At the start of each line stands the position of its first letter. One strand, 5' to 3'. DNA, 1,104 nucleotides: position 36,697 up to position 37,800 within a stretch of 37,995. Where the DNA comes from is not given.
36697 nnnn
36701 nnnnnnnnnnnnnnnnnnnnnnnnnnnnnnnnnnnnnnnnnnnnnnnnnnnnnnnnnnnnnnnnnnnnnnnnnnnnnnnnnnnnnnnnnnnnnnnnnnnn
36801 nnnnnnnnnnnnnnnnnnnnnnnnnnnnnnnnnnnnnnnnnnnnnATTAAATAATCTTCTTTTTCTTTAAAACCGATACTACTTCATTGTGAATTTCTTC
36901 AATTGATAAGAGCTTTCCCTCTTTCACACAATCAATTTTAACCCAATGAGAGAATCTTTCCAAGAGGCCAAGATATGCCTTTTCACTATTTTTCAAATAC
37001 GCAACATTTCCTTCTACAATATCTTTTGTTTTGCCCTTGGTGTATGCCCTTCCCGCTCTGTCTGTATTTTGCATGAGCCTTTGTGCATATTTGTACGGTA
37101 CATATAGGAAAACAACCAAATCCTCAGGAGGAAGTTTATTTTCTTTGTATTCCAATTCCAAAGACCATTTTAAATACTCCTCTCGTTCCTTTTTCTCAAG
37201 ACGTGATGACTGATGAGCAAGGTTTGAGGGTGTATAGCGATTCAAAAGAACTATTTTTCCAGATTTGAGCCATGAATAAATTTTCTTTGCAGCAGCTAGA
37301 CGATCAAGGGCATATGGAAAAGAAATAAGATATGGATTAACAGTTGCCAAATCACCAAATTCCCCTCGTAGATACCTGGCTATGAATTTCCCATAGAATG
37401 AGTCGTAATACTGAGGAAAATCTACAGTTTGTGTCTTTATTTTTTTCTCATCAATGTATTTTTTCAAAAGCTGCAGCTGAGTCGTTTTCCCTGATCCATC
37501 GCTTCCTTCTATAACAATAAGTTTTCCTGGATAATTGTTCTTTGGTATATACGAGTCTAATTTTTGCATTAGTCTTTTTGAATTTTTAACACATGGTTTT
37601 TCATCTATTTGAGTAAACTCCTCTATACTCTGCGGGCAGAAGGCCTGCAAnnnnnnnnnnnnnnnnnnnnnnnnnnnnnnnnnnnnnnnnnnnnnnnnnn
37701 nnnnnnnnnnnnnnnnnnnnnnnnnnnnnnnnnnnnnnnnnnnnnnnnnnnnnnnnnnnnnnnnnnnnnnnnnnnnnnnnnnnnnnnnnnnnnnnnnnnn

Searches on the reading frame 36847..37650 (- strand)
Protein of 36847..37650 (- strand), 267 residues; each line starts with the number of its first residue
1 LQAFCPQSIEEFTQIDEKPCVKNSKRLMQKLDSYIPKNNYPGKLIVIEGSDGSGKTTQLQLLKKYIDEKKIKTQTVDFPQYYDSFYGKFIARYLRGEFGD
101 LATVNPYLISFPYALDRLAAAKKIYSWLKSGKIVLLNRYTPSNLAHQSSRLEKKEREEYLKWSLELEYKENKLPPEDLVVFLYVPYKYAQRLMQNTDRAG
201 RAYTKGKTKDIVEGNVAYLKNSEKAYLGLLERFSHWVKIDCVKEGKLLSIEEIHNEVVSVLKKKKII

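Call 29: search_protein_families(library=pfam, proteins=[window:36847-37650:-], max_evalue=0.001)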
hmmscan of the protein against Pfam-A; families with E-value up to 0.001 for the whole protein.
window:36847-37650:- (267 aa): 1 family
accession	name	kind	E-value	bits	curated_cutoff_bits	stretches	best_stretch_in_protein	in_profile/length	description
PF02223.23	Thymidylate_kin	-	3.1e-16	60.1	27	1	47-239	1-171/185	Thymidylate kinase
